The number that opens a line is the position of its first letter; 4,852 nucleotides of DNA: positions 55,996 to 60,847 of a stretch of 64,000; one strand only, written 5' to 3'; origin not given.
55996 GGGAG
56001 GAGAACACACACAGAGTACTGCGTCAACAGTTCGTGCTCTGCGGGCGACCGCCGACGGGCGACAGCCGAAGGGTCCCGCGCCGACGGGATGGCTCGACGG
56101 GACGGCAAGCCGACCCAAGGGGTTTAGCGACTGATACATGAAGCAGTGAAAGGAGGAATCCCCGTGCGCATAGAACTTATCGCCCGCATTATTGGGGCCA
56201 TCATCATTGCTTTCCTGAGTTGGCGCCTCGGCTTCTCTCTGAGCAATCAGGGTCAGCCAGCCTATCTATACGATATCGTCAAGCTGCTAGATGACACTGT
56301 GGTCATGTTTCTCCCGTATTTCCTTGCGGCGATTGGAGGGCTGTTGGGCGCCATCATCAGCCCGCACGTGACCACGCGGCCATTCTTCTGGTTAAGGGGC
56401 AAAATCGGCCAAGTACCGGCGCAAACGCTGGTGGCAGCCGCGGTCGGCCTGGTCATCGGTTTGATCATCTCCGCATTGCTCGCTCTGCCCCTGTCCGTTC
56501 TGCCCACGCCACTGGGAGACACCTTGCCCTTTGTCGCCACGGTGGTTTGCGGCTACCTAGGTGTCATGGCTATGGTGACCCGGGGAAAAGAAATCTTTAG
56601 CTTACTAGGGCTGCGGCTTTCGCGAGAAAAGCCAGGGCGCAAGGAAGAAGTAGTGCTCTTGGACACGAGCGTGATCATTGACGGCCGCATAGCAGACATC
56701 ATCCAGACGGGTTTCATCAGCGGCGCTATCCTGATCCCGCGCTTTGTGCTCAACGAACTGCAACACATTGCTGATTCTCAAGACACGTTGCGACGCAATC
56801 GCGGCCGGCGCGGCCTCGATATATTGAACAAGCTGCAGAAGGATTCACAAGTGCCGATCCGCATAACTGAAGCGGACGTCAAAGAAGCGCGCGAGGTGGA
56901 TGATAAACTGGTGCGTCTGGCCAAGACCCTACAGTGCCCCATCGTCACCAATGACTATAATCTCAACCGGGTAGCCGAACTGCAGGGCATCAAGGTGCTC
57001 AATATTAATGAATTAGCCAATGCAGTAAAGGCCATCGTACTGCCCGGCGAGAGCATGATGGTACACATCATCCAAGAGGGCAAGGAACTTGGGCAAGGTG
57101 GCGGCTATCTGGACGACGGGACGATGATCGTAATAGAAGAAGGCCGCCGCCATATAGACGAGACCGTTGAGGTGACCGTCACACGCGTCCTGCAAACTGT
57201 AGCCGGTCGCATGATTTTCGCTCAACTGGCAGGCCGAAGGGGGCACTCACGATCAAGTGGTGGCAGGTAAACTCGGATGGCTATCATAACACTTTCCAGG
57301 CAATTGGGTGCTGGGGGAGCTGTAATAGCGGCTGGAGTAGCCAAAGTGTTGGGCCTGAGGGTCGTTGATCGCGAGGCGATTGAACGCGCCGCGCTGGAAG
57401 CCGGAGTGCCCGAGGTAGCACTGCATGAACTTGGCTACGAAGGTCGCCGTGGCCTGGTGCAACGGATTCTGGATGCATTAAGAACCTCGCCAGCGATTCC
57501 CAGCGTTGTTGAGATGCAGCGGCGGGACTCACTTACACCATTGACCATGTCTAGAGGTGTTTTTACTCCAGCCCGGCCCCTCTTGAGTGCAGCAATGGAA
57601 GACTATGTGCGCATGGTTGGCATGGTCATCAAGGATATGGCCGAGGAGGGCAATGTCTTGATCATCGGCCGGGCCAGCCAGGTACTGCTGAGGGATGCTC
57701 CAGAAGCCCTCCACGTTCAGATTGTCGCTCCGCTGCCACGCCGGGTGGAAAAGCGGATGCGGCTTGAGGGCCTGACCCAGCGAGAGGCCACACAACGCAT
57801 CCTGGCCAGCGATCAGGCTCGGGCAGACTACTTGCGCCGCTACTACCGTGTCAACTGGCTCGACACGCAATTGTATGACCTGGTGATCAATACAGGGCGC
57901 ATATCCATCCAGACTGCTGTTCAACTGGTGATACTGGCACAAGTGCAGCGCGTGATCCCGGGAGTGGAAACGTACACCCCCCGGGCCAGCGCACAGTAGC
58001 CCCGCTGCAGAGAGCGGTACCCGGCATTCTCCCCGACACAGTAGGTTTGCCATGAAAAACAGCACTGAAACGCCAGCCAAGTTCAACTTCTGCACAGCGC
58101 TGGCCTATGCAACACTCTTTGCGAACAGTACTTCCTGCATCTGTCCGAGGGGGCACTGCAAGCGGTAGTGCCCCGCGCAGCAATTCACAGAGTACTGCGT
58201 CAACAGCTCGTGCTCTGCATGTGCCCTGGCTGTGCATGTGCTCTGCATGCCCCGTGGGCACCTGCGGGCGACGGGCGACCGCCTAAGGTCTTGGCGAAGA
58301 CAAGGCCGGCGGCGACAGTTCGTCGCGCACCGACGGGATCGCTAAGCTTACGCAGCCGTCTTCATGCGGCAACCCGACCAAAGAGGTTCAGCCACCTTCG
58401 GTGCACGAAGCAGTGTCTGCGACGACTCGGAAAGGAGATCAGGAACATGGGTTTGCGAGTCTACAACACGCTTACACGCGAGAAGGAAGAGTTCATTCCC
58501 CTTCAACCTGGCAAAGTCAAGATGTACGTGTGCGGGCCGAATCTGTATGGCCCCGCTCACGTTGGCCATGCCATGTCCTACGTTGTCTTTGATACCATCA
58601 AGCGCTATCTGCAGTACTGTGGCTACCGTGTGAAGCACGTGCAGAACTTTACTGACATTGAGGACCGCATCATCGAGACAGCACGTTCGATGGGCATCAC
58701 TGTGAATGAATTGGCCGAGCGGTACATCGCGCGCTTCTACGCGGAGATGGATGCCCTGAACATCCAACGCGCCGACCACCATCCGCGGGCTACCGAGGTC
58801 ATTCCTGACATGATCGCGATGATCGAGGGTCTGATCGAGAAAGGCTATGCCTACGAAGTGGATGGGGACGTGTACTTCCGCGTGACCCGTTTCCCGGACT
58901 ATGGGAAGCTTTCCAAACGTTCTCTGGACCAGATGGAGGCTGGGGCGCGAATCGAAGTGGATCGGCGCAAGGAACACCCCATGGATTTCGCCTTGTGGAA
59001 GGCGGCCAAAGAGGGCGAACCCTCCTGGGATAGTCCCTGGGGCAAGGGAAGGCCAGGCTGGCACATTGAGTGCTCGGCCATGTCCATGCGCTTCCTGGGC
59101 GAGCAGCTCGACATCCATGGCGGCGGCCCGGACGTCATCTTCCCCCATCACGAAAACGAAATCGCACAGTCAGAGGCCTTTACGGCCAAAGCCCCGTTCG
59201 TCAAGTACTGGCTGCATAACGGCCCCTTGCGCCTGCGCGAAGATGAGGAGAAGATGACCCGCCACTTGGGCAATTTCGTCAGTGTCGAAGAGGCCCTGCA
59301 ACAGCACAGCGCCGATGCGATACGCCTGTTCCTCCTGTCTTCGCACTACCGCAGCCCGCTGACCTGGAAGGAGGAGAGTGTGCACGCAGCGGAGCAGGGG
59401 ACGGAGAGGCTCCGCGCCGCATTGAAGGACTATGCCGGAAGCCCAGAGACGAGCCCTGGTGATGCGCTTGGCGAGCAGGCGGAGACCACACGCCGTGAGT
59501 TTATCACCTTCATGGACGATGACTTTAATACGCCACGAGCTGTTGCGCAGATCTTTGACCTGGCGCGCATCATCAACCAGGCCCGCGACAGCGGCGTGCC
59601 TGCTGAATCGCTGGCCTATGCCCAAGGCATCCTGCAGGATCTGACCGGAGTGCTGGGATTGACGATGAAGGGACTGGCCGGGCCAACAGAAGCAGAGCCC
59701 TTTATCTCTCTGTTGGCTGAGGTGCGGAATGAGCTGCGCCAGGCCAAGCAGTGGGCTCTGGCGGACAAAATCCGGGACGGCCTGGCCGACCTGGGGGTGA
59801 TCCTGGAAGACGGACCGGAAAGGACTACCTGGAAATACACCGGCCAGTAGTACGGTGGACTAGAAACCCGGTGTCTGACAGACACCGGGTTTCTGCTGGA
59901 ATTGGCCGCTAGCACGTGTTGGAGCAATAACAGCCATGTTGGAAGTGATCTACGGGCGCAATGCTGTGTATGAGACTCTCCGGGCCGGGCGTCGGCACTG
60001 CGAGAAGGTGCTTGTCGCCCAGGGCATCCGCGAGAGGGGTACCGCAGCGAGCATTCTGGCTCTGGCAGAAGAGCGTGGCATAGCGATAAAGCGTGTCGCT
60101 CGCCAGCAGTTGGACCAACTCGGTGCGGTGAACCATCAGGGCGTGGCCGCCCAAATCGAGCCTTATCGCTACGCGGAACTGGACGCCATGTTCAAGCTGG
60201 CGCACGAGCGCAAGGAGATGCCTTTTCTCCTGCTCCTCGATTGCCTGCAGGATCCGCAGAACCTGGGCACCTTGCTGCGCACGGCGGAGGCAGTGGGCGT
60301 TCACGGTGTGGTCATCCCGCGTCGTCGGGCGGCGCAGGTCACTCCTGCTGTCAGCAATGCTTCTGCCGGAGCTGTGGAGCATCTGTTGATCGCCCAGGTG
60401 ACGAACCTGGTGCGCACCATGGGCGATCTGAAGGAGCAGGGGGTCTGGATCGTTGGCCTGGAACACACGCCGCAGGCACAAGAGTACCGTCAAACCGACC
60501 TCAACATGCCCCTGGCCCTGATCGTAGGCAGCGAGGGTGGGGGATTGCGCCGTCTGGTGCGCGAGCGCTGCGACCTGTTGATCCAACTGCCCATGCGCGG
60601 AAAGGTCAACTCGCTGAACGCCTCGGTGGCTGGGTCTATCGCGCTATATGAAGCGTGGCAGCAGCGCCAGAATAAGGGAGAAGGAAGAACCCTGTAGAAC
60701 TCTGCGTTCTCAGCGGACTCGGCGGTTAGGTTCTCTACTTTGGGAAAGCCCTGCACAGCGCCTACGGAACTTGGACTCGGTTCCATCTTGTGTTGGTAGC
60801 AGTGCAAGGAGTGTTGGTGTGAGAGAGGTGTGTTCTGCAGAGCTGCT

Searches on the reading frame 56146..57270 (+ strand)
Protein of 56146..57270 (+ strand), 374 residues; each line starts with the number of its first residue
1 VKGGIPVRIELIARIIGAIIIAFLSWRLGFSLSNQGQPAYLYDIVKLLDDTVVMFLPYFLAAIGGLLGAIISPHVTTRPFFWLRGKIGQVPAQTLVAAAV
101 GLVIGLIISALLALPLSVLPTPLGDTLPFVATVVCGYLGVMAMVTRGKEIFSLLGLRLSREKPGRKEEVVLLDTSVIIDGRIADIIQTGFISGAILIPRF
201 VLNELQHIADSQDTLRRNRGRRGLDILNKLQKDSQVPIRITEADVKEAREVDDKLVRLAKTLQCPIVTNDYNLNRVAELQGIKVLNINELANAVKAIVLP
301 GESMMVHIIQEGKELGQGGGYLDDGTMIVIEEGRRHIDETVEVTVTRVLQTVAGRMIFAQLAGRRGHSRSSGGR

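Call 87: search_protein_families(library=pfam, proteins=[window:56146-57270:+], max_evalue=0.00001)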
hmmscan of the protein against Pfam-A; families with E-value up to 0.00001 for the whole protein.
window:56146-57270:+ (374 aa): 2 families
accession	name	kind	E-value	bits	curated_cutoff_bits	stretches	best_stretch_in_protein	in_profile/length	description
PF01850.27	PIN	-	6.2e-08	33.7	23.6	1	170-278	1-119/120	PIN domain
PF13638.12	PIN_4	-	4.2e-06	27.5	21.9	1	171-286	2-130/132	PIN domain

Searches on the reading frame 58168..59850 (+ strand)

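Call 87: search_protein_families(library=pfam, proteins=[window:58168-59850:+], max_evalue=0.00001)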
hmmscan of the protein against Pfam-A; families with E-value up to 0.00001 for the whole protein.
window:58168-59850:+ (560 aa): 4 families
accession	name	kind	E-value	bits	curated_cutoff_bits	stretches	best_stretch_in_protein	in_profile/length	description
PF01406.26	tRNA-synt_1e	-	4.3e-125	417.5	27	1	110-409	3-300/301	tRNA synthetases class I (C) catalytic domain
PF09190.17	DALR_2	-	2.3e-15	57.3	22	1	444-498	1-55/57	DALR domain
PF00133.28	tRNA-synt_1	-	1.6e-10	40.8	22.7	1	315-399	330-412/414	tRNA synthetases class I (I, L, M and V)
PF09334.17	tRNA-synt_1g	-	1.5e-09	37.5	20.1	1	128-230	12-115/391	tRNA synthetases class I (M)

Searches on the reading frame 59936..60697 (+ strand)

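Call 87: search_protein_families(library=pfam, proteins=[window:59936-60697:+], max_evalue=0.00001)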
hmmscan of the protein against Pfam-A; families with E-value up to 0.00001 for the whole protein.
window:59936-60697:+ (253 aa): 2 families
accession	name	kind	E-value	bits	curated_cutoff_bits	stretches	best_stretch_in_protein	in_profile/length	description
PF00588.24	SpoU_methylase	-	1.5e-39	135.7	29.7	1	97-238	2-142/142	SpoU rRNA Methylase family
PF08032.17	SpoU_sub_bind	-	3e-21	76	22.8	1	4-79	1-75/76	RNA 2'-O ribose methyltransferase substrate binding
